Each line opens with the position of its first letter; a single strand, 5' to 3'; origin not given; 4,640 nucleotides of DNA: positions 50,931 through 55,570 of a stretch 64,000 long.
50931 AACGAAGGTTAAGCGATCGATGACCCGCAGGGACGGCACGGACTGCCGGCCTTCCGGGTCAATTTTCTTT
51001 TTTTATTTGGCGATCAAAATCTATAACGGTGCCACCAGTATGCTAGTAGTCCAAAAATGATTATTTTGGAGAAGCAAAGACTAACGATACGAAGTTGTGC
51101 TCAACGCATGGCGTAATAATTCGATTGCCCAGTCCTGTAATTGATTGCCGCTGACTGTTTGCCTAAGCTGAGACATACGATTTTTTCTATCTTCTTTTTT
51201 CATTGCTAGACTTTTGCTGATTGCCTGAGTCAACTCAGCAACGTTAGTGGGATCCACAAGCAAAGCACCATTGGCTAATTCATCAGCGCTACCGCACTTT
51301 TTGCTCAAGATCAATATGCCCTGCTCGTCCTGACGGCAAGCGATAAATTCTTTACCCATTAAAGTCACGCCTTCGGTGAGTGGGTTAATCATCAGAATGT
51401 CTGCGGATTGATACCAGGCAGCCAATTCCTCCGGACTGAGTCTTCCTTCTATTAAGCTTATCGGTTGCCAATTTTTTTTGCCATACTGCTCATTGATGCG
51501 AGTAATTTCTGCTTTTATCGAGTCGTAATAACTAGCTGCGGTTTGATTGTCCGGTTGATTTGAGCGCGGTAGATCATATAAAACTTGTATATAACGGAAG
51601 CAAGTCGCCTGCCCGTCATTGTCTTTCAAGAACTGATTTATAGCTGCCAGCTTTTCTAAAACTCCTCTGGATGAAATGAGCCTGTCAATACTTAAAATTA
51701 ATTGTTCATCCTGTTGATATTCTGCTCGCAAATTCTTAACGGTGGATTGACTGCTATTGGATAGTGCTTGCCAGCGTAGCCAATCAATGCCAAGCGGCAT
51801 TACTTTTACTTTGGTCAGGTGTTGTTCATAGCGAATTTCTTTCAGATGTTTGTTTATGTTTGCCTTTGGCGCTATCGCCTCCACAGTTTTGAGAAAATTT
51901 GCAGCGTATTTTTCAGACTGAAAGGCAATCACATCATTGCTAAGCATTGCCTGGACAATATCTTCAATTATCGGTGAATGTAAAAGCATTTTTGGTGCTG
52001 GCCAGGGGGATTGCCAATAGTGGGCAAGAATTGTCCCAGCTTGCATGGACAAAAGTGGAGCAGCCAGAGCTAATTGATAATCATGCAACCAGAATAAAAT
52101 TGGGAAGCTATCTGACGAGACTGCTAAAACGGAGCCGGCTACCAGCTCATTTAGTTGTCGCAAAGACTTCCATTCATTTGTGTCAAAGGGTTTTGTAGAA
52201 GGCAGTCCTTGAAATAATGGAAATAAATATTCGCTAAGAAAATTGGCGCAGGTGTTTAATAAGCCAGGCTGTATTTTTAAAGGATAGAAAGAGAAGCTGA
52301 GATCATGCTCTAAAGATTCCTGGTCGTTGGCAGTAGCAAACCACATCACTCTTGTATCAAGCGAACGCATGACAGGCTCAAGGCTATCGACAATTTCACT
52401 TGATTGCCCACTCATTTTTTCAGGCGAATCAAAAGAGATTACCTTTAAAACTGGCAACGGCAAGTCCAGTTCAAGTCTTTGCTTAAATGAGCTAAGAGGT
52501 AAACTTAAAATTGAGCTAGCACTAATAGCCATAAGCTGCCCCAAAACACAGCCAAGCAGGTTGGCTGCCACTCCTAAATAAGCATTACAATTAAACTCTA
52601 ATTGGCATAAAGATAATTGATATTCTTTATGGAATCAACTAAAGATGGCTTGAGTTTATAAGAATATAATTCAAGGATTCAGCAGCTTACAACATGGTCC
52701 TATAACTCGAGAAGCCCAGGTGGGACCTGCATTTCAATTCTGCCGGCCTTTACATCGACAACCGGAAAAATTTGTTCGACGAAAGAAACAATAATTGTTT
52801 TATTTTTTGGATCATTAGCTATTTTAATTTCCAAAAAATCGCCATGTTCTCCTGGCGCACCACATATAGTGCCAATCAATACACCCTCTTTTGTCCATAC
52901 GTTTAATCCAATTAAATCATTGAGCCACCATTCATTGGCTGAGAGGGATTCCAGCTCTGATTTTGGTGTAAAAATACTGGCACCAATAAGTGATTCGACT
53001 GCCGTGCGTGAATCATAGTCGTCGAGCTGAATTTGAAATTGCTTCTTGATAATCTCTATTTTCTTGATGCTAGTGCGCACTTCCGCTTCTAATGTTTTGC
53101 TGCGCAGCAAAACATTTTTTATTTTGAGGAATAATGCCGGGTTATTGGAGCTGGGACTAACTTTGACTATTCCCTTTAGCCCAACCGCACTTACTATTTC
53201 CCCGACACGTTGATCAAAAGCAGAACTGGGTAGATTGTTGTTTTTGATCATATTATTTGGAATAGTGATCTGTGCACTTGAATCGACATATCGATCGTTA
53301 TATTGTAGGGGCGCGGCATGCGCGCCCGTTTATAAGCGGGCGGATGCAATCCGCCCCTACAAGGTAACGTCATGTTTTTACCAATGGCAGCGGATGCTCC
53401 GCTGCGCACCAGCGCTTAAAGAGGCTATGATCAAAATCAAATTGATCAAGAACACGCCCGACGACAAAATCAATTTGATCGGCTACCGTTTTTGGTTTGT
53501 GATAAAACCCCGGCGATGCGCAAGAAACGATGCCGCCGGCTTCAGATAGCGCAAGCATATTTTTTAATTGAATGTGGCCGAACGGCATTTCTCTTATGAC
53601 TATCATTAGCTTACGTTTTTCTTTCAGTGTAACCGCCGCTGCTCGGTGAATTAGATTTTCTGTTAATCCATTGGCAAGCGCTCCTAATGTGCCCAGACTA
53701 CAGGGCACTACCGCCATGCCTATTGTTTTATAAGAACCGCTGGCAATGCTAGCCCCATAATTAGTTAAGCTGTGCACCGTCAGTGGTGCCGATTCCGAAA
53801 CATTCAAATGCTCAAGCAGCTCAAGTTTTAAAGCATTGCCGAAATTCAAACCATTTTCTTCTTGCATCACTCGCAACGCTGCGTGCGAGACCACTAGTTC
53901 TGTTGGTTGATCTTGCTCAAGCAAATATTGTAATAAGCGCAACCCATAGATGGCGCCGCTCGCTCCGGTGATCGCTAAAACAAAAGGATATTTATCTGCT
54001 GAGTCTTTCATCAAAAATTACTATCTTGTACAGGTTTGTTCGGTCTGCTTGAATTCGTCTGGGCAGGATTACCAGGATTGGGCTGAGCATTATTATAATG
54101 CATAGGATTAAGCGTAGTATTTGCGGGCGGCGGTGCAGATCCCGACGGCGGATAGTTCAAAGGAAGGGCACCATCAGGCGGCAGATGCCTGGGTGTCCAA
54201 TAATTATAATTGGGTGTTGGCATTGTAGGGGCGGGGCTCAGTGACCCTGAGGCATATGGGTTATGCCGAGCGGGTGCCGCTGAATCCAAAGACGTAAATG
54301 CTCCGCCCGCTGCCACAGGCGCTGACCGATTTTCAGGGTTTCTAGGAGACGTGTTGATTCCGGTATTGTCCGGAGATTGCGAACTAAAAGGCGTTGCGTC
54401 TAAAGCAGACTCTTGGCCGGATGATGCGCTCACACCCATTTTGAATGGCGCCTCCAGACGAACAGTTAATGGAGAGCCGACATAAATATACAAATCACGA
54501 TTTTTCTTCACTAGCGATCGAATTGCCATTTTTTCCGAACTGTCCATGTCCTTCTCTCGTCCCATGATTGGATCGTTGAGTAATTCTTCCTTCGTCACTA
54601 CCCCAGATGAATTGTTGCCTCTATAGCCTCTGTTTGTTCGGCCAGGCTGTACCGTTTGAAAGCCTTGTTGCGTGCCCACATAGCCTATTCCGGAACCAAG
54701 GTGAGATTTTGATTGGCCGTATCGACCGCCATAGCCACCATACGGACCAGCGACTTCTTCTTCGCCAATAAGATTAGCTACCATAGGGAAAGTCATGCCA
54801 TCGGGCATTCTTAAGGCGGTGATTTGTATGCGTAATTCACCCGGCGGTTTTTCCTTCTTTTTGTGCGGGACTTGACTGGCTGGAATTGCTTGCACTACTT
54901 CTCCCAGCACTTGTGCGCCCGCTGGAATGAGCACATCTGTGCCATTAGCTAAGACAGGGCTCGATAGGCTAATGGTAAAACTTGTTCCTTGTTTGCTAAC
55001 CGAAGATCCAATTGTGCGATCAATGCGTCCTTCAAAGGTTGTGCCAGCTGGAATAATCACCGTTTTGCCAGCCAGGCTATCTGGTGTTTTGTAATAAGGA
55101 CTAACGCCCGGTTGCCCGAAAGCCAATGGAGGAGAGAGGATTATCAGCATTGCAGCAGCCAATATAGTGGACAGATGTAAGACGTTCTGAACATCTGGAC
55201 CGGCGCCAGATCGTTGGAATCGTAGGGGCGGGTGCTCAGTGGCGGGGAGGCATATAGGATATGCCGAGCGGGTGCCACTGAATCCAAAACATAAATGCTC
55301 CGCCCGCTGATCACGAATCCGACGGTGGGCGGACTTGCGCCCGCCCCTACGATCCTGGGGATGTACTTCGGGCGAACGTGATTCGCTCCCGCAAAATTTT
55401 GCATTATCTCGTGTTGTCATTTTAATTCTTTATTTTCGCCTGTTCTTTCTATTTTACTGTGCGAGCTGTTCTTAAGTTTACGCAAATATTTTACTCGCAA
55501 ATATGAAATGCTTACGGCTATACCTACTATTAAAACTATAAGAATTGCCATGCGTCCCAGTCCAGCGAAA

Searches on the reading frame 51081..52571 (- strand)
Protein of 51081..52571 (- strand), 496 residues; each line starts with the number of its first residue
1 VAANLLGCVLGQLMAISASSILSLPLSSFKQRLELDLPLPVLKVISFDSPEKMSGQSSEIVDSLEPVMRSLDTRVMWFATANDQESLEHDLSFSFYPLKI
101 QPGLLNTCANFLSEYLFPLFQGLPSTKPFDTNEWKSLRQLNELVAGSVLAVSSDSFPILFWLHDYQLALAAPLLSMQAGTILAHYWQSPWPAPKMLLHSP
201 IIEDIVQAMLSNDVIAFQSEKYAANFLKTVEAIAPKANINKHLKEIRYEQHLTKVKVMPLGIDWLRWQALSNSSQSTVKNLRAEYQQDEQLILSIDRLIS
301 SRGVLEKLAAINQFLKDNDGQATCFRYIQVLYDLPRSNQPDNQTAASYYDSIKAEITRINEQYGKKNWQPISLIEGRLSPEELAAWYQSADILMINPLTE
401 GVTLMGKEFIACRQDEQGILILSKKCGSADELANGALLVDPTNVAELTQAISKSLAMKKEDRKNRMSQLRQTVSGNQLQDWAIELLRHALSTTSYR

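Call 51: search_protein_families(library=pfam, proteins=[window:51081-52571:-], max_evalue=0.001)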
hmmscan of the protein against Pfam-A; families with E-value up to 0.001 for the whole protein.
window:51081-52571:- (496 aa): 2 families
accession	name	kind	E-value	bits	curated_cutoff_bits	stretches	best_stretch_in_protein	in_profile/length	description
PF00982.27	Glyco_transf_20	-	9e-78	262.5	32.5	1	106-487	88-469/473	Glycosyltransferase family 20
PF00534.26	Glycos_transf_1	-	0.00057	19.9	26.4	0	376-463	79-162/172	Glycosyl transferases group 1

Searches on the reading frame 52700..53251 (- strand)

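Call 51: search_protein_families(library=pfam, proteins=[window:52700-53251:-], max_evalue=0.001)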
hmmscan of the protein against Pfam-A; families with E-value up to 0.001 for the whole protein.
window:52700-53251:- (183 aa): 3 families
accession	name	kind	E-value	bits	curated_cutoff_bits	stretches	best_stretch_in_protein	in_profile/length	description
PF01782.24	RimM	-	8.6e-16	58.4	23.5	1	15-98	1-83/84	RimM N-terminal domain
PF24986.1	PRC_RimM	-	3.8e-07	30.1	27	1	111-180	2-69/69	RimM PRC barrel domain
PF05239.21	PRC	-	0.00013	22.3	21.2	1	111-180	7-77/78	PRC-barrel domain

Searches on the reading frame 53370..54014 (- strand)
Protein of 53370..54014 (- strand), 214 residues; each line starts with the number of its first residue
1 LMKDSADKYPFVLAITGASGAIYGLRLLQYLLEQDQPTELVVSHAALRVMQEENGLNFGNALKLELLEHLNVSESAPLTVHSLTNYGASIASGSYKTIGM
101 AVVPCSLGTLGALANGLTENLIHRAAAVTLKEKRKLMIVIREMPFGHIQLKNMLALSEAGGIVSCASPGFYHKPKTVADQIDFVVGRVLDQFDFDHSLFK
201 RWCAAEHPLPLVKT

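Call 51: search_protein_families(library=pfam, proteins=[window:53370-54014:-], max_evalue=0.001)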
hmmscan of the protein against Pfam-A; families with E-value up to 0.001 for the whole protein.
window:53370-54014:- (214 aa): 1 family
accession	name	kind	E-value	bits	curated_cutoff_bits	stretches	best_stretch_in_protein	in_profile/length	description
PF02441.25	Flavoprotein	-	1.5e-38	132.4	22.7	1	11-192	3-162/162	Flavoprotein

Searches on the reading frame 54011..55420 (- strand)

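Call 51: search_protein_families(library=pfam, proteins=[window:54011-55420:-], max_evalue=0.001)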
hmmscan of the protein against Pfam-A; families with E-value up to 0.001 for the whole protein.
window:54011-55420:- (469 aa): 1 family
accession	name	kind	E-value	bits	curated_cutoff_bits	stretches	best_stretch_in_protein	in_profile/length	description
PF03743.19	TrbI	-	0.00019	21.7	35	1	123-258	2-123/188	Bacterial conjugation TrbI-like protein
